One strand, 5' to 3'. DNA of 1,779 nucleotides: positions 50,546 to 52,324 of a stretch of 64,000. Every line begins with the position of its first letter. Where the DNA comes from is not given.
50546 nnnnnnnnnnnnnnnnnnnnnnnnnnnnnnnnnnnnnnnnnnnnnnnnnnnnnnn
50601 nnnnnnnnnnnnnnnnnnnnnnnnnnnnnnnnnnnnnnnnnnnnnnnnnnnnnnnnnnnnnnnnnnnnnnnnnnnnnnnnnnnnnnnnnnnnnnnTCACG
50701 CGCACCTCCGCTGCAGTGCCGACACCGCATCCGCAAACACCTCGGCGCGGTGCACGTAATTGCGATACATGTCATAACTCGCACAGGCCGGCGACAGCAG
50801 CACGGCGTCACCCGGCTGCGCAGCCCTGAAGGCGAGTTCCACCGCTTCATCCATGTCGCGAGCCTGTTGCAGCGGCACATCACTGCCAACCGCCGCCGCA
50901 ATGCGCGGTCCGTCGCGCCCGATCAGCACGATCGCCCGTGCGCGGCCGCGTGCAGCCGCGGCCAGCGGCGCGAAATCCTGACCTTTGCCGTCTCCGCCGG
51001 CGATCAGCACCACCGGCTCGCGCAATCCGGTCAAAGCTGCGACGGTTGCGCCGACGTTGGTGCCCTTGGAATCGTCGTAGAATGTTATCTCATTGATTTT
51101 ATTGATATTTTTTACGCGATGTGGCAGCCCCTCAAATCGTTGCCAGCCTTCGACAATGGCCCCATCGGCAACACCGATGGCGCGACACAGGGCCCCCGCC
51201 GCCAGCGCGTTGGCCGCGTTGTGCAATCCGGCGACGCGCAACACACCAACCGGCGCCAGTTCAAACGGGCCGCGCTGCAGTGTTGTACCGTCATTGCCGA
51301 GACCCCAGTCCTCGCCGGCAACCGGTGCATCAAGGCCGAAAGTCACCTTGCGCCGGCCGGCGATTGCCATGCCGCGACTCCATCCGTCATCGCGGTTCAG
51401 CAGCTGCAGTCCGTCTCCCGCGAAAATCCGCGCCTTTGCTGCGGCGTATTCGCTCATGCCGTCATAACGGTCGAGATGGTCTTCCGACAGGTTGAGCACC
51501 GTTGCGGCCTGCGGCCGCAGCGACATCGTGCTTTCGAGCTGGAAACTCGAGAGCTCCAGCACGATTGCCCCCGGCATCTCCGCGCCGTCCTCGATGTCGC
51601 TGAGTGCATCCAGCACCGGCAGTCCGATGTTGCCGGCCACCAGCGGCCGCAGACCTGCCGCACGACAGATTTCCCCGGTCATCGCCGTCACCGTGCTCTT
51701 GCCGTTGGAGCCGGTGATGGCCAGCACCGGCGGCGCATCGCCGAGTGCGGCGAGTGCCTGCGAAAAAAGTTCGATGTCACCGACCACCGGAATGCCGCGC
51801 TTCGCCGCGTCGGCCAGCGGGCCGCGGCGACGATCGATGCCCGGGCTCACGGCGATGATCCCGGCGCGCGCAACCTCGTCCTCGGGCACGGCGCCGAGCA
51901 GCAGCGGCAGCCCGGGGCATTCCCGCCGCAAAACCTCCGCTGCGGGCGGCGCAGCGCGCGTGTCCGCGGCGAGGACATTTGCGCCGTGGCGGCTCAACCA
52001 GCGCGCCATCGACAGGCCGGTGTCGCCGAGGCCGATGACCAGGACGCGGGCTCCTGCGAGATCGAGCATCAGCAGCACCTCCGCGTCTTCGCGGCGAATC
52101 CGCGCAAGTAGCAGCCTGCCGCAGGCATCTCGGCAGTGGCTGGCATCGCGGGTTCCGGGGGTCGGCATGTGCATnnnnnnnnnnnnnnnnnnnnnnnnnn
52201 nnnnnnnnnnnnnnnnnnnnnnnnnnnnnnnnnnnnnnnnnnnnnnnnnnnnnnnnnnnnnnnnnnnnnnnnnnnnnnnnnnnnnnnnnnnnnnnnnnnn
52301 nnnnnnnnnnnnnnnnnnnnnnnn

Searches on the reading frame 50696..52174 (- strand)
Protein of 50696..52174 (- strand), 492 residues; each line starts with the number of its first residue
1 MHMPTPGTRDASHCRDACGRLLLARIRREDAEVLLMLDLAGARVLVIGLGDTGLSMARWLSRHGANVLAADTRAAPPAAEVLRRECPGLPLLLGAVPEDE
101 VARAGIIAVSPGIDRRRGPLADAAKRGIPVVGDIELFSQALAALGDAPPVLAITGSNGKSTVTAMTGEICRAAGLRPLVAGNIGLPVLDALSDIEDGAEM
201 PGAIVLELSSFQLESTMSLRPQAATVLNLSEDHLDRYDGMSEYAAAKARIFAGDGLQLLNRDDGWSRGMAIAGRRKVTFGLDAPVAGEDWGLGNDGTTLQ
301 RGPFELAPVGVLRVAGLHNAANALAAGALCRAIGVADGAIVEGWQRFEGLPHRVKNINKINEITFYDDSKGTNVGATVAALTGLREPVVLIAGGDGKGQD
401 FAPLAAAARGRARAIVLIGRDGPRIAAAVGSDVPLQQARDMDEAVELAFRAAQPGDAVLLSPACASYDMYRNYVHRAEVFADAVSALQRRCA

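Call 22: search_protein_families(library=pfam, proteins=[window:50696-52174:-])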
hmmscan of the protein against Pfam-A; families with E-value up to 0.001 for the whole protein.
window:50696-52174:- (492 aa): 4 families
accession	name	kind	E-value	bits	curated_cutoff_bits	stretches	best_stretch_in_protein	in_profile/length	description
PF08245.18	Mur_ligase_M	-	1.2e-22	81.3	24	1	153-329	1-199/200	Mur ligase middle domain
PF21799.2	MurD-like_N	-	2.5e-19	69.8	27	1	43-132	2-88/88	Mur ligase MurD-like, N-terminal domain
PF02875.26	Mur_ligase_C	-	6.1e-16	59.9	28.4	1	352-464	1-127/127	Mur ligase, glutamate ligase domain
PF02826.25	2-Hacid_dh_C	-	0.00071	19.4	25.1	0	32-78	27-73/178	D-isomer specific 2-hydroxyacid dehydrogenase, NAD binding domain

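Call 53: find_homologous_proteins(query=window:50696-52174:-, max_evalue=1e-50)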
Query window:50696-52174:- (492 aa): 8000 proteins with E <= 1e-50 among 8000 candidates; the best 120 are listed.
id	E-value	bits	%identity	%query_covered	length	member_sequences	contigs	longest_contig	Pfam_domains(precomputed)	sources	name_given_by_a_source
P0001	0.0e+0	1068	100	100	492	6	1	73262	PF02875.27,PF08245.19,PF21799.3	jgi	jgi:UDP-N-acetylmuramoylalanine--D-glutamate ligase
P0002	1.1e-293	992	94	100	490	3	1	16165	PF02875.27,PF08245.19,PF21799.3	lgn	-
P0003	1.3e-268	910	87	100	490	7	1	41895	PF02875.27,PF08245.19,PF21799.3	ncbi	-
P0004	2.6e-264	896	86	100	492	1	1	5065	PF02875.27,PF08245.19,PF21799.3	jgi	-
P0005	2.2e-258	876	84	100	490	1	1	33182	PF02875.27,PF08245.19,PF21799.3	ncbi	-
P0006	3.0e-254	862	83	100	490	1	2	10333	PF02875.27,PF08245.19,PF21799.3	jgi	-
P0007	9.2e-251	851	83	99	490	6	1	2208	PF02875.27,PF08245.19,PF21799.3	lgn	-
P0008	1.5e-248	844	82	99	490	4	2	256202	PF02875.27,PF08245.19,PF21799.3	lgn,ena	-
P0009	1.9e-248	843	82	99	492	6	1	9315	PF02875.27,PF08245.19,PF21799.3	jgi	-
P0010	8.7e-246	835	82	99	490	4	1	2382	PF02875.27,PF08245.19,PF21799.3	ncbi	-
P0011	4.7e-245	832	84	95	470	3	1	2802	PF02875.27,PF08245.19,PF21799.3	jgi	jgi:UDP-N-acetylmuramoylalanine--D-glutamate ligase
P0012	4.5e-244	829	86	93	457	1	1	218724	PF02875.27,PF08245.19,PF21799.3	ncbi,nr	ncbi:MAG: UDP-N-acetylmuramoyl-L-alanine--D-glutamate ligase [Burkholderiales bacterium]|nr:UDP-N-ac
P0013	5.9e-222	756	74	99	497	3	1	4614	PF13241.13,PF02875.27,PF08245.19,PF21799.3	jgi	jgi:UDP-N-acetylmuramoylalanine--D-glutamate ligase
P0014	8.7e-222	755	77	93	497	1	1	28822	PF02875.27,PF08245.19,PF21799.3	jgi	-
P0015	7.5e-220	749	77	95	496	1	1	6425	PF02875.27,PF08245.19,PF21799.3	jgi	-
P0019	4.2e-215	733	75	93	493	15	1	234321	PF02875.27,PF08245.19,PF21799.3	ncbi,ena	-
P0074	2.3e-205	701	73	93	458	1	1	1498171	PF02875.27,PF08245.19,PF21799.3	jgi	jgi:UDP-N-acetylmuramoylalanine--D-glutamate ligase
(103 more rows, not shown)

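Call 55: find_encoding_contigs(protein=P0008, flank=10000, max_places=1)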
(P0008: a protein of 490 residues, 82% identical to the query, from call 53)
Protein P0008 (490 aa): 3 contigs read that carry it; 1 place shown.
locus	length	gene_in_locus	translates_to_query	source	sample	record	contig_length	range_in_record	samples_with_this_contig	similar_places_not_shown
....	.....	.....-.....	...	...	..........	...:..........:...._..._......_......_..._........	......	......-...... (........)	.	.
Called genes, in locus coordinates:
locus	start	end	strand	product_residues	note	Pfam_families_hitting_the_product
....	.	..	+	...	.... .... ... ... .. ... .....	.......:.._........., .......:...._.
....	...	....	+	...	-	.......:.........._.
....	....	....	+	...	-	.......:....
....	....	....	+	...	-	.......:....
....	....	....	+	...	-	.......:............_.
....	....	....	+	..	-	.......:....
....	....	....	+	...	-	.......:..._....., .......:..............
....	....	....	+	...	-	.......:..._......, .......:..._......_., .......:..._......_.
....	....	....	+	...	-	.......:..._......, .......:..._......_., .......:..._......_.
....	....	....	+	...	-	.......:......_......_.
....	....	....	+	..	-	-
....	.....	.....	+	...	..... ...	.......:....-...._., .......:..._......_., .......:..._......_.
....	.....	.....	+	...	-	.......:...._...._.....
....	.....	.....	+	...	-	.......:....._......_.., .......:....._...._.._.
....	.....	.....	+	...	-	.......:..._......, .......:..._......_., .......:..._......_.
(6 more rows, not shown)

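Call 56: find_encoding_contigs(protein=P0019, flank=10000, max_places=1)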
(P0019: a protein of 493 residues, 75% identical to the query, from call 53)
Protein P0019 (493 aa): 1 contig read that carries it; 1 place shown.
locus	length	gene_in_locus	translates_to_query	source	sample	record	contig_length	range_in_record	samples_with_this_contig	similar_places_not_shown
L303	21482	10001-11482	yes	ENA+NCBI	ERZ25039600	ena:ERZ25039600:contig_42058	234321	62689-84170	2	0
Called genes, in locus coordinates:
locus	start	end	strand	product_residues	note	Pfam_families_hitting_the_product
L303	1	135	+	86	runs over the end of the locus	PF23016:RsmI_C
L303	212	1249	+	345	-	PF01979:Amidohydro_1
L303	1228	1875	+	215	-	PF04752:ChaC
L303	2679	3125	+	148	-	PF02381:MraZ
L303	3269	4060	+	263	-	PF01795:Methyltransf_5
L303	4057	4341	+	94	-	PF04999:FtsL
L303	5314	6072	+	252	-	PF00905:Transpeptidase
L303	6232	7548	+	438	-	PF08245:Mur_ligase_M, PF02875:Mur_ligase_C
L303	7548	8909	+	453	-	PF01225:Mur_ligase, PF08245:Mur_ligase_M, PF02875:Mur_ligase_C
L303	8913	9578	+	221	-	-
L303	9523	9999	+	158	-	PF00953:Glycos_transf_4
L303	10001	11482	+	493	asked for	PF21799:MurD-like_N, PF08245:Mur_ligase_M, PF02875:Mur_ligase_C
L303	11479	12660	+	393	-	PF01098:FTSW_RODA_SPOVE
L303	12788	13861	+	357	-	PF03033:Glyco_transf_28, PF04101:Glyco_tran_28_C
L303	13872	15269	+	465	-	PF01225:Mur_ligase, PF08245:Mur_ligase_M, PF02875:Mur_ligase_C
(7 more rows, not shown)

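Call 57: find_encoding_contigs(protein=P0074, flank=10000, max_places=1)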
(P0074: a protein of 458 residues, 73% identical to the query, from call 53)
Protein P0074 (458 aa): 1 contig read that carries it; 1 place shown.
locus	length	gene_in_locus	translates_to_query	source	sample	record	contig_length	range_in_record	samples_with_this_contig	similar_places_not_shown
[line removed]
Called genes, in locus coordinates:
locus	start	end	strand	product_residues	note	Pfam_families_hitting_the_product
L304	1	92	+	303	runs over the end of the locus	PF00590:TP_methylase, PF23016:RsmI_C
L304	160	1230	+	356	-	PF01979:Amidohydro_1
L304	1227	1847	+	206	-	PF04752:ChaC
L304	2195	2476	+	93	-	-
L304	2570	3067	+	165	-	PF02381:MraZ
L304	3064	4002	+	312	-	PF01795:Methyltransf_5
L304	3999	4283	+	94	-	PF04999:FtsL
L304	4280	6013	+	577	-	PF03717:PBP_dimer, PF00905:Transpeptidase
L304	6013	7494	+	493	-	PF01225:Mur_ligase, PF08245:Mur_ligase_M, PF02875:Mur_ligase_C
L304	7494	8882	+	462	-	PF01225:Mur_ligase, PF08245:Mur_ligase_M, PF02875:Mur_ligase_C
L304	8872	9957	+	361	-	PF00953:Glycos_transf_4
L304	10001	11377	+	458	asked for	PF21799:MurD-like_N, PF08245:Mur_ligase_M, PF02875:Mur_ligase_C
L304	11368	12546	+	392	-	PF01098:FTSW_RODA_SPOVE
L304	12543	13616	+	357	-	PF03033:Glyco_transf_28, PF04101:Glyco_tran_28_C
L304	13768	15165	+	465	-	PF01225:Mur_ligase, PF08245:Mur_ligase_M, PF02875:Mur_ligase_C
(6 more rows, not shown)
